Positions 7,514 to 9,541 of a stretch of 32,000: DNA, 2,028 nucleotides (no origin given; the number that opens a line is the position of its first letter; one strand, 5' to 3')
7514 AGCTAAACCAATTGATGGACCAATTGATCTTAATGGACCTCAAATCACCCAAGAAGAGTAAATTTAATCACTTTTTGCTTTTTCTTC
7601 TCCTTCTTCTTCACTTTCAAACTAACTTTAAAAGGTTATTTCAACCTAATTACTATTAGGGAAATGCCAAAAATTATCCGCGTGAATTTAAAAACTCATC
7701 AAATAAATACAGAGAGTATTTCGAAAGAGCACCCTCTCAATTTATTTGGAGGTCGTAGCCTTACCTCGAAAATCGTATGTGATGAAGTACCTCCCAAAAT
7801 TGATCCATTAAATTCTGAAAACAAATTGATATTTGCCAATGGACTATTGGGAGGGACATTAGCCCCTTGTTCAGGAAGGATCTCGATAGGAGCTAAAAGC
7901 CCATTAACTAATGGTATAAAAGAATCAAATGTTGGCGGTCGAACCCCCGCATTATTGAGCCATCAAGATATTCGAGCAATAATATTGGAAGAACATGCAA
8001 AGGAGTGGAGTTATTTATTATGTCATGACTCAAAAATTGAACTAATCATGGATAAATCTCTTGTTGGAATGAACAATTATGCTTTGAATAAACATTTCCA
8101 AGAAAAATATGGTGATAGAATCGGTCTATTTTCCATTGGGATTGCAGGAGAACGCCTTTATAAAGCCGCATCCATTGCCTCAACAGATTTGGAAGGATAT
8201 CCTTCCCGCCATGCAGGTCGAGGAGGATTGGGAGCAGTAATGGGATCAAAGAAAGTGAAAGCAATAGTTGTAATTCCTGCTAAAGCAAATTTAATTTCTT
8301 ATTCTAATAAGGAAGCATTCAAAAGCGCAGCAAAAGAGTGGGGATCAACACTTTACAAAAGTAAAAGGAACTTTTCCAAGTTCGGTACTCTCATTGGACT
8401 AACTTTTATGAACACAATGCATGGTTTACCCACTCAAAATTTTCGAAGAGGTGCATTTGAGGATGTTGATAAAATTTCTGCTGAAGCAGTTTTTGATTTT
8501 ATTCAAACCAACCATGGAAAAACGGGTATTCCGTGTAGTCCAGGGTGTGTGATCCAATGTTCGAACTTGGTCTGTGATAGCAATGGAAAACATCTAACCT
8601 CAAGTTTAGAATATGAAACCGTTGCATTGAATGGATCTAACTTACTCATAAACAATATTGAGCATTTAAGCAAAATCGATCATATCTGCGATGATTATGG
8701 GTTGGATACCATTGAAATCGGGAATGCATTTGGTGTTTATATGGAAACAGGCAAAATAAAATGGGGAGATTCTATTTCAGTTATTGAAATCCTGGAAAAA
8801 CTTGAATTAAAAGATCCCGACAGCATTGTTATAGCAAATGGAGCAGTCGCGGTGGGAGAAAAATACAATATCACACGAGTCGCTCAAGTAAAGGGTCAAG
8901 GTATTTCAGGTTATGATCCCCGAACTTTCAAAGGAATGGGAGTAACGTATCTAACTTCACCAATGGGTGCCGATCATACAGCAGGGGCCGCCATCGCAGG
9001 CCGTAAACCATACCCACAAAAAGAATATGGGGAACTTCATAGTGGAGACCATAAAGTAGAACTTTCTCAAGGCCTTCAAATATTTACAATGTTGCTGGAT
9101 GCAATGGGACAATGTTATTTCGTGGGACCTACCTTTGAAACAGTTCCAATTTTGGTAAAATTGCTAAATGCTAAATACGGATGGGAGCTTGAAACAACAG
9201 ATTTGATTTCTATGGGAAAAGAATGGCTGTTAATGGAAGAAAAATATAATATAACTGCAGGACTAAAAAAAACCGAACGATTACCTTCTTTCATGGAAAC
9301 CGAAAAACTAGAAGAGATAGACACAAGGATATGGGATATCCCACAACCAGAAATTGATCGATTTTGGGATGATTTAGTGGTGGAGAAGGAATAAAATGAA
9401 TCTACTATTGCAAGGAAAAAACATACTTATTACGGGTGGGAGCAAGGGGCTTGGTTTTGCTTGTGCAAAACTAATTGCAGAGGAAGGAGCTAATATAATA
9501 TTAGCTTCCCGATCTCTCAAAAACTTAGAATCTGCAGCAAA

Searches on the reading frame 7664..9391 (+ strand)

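Call 9: search_protein_families(library=ncbifam, proteins=[window:7664-9391:+], max_evalue=0.01)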
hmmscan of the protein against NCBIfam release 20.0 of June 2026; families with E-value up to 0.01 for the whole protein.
window:7664-9391:+ (576 aa): 2 families
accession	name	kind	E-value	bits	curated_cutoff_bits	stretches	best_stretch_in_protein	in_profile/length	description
NF007354.0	PRK09849.1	equivalog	3.2e-35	121.9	868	1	3-221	11-221/703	aldehyde ferredoxin oxidoreductase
NF040818.1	GAPOR_Arch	equivalog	0.0045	15.3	1300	0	4-96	5-95/654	glyceraldehyde-3-phosphate:ferredoxin oxidoreductase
